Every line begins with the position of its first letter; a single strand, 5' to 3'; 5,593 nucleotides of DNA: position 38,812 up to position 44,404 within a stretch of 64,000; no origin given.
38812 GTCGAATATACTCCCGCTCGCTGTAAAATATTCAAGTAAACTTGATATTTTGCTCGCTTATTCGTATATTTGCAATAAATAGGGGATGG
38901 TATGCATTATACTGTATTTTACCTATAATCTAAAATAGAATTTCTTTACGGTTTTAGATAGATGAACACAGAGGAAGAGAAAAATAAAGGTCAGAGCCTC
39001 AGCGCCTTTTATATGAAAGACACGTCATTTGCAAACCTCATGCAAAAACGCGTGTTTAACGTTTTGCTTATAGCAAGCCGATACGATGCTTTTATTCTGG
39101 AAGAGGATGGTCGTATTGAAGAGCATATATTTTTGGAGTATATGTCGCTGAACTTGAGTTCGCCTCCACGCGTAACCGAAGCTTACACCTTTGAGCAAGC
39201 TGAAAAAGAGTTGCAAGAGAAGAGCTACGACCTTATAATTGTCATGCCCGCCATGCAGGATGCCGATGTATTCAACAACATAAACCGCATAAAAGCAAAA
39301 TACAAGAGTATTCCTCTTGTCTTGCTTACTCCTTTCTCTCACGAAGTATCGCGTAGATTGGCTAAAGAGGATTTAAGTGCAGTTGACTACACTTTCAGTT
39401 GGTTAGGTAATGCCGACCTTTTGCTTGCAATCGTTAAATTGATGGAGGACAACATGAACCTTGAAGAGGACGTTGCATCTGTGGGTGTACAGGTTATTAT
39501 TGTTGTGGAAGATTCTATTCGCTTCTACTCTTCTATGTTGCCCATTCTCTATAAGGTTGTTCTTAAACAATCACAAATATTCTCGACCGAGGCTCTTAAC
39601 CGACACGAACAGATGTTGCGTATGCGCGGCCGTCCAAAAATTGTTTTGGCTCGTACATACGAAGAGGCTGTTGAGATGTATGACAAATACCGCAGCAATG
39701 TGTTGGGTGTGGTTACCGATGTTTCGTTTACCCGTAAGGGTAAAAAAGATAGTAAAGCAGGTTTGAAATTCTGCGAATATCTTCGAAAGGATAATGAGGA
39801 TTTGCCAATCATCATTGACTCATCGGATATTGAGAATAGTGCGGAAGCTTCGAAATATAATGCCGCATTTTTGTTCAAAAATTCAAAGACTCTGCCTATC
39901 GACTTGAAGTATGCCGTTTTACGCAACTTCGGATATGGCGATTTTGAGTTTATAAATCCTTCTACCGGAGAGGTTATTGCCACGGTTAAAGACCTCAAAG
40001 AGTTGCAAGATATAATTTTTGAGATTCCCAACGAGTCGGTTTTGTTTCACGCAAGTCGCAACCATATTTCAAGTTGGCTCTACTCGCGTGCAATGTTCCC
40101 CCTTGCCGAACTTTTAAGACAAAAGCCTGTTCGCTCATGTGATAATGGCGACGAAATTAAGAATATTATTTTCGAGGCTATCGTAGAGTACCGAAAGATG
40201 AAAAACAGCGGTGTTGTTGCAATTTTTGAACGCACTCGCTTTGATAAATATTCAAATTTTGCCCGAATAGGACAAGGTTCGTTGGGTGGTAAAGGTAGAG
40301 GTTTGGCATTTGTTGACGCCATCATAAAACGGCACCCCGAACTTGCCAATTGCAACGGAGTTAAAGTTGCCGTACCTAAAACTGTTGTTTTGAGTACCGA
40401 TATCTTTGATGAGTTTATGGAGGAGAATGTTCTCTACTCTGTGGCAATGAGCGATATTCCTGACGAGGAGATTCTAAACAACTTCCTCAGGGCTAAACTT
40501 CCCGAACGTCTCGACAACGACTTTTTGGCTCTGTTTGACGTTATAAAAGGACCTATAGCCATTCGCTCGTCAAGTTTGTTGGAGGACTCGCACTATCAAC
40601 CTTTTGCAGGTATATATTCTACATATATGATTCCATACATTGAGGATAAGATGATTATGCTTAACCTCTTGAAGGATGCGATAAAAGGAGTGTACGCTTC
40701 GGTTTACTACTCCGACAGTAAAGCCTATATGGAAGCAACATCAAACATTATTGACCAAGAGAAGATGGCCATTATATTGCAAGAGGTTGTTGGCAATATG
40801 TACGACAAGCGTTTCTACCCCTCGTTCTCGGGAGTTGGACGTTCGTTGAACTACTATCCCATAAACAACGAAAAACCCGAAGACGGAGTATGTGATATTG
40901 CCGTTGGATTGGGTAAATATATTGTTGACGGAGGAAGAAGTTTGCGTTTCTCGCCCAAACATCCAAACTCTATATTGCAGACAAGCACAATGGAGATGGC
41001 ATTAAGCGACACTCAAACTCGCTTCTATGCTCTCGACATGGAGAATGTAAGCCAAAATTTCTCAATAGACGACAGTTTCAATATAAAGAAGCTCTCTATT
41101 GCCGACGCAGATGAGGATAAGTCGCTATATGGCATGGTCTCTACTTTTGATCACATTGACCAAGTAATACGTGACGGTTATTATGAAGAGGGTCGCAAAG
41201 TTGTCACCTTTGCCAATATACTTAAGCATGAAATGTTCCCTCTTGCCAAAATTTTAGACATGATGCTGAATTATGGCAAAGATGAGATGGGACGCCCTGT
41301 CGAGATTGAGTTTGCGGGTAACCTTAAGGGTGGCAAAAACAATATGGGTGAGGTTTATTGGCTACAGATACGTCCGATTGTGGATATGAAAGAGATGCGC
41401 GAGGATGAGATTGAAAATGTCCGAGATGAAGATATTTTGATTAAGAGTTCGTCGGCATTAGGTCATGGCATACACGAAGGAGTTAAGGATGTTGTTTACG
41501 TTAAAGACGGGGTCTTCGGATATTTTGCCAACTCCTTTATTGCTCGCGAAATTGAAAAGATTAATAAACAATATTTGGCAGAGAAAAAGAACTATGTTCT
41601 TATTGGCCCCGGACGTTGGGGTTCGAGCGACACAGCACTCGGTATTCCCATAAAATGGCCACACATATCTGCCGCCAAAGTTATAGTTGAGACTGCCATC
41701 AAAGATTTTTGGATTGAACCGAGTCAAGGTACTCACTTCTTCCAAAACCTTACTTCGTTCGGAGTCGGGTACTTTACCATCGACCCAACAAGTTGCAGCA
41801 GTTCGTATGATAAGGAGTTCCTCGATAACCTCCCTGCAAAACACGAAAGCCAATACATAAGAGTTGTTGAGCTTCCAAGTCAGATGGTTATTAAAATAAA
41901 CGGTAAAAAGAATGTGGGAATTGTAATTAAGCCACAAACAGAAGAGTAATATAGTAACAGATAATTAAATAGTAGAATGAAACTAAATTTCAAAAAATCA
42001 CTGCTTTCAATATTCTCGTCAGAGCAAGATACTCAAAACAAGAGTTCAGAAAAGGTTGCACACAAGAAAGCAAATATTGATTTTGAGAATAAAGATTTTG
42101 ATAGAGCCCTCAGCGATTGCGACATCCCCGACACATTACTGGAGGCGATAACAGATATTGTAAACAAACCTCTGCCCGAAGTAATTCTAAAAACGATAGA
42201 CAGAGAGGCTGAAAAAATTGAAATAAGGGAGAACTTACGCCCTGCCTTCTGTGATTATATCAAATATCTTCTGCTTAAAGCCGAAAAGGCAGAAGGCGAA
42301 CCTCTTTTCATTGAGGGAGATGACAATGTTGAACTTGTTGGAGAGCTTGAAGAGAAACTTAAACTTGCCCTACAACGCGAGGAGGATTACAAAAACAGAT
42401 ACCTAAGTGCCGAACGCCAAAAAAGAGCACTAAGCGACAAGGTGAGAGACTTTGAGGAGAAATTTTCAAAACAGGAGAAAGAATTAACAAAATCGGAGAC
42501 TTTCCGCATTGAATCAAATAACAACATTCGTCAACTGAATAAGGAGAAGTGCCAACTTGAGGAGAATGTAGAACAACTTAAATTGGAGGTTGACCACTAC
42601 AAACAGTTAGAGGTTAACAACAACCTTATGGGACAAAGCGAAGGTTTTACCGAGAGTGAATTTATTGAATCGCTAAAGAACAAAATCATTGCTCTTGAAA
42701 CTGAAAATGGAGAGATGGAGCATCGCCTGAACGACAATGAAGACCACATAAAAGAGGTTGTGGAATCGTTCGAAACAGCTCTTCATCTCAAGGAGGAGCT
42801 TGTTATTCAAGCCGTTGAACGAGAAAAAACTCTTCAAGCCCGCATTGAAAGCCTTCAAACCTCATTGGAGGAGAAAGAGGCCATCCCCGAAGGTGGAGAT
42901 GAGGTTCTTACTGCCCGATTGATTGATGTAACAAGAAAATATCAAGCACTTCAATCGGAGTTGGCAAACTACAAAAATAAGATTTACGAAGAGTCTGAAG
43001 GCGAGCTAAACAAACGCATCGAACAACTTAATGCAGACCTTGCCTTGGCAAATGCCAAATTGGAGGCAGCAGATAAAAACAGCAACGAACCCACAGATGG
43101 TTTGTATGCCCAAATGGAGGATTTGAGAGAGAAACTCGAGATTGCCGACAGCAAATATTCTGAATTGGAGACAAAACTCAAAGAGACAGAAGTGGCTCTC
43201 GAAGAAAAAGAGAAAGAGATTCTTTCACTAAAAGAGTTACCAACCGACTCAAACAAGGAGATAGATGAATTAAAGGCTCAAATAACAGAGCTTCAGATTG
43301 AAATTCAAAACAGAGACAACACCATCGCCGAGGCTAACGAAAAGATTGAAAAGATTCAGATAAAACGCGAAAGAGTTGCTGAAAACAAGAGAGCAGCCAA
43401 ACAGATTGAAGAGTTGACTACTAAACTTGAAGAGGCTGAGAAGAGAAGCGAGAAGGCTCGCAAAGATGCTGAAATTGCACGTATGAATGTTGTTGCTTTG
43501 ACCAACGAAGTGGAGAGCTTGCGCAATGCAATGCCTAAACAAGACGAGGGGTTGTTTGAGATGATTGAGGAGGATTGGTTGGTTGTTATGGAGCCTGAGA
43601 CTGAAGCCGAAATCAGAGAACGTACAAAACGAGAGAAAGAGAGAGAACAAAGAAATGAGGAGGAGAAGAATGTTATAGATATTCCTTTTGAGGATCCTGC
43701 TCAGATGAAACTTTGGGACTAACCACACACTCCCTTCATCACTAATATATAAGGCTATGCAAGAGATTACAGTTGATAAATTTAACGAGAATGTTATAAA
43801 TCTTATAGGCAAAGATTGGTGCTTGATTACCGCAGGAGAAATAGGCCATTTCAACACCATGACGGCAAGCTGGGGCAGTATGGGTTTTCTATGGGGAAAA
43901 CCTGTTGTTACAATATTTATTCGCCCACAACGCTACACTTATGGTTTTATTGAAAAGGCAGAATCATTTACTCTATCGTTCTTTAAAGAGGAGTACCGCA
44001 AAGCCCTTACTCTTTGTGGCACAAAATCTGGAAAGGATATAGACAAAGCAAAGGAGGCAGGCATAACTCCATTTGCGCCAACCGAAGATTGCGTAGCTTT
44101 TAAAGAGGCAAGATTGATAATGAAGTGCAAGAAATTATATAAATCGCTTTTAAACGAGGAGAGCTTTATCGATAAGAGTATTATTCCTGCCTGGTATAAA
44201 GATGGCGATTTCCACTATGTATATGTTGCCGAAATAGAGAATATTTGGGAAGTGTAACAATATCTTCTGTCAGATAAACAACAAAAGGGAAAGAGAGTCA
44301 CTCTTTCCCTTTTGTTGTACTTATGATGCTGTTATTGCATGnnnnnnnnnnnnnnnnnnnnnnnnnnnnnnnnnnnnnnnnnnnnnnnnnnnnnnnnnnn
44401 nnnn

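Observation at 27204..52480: Inverted duplication of a two-gene T9SS cargo cassette (beta-propeller + LamG-like) bracketing about 20 kb of core genes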

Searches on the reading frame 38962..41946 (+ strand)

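Call 14: search_protein_families(library=pfam, proteins=[window:38962-41946:+], max_evalue=0.00001)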
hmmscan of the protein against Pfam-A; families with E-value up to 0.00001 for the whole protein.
window:38962-41946:+ (995 aa): 2 families
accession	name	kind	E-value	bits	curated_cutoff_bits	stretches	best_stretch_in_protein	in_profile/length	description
PF01326.24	PPDK_N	-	7.1e-40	137.7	27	1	440-819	3-322/328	Pyruvate phosphate dikinase, AMP/ATP-binding domain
PF00072.30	Response_reg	-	5.5e-09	36.6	30.2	0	68-143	23-96/111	Response regulator receiver domain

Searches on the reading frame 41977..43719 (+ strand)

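Call 14: search_protein_families(library=pfam, proteins=[window:41977-43719:+], max_evalue=0.00001)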
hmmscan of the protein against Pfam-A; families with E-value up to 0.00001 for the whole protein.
window:41977-43719:+ (581 aa): 0 families

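Call 36: search_protein_families(library=pfam, proteins=[window:41977-43719:+], max_evalue=0.01)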
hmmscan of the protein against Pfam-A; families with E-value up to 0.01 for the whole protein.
window:41977-43719:+ (581 aa): 4 families
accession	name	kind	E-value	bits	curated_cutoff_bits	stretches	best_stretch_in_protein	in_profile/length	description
PF15905.10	HMMR_N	-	0.0017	18.3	30.1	1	333-526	143-324/330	Hyaluronan mediated motility receptor N-terminal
PF24627.1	PUMA_CC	-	0.0043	17.5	30.1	1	379-445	2-68/74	PUMA coiled-coil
PF20492.3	ERM_helical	-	0.0073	16.8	40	1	145-206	4-65/120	Ezrin/radixin/moesin, alpha-helical domain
PF17060.10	MPS2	-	0.0091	15.5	28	1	280-343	178-244/395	Monopolar spindle protein 2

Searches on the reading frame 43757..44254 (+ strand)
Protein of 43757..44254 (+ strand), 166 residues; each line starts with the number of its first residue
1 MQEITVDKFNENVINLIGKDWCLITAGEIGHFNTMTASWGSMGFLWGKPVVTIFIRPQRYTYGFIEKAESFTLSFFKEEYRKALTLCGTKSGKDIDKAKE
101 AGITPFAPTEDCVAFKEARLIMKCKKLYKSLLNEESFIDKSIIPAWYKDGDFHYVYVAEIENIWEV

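Call 14: search_protein_families(library=pfam, proteins=[window:43757-44254:+], max_evalue=0.00001)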
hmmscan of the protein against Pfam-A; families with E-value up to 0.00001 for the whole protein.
window:43757-44254:+ (166 aa): 1 family
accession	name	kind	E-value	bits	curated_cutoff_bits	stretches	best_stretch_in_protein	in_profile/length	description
PF01613.24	Flavin_Reduct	-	1.2e-13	51.9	27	1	22-163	9-131/153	Flavin reductase like domain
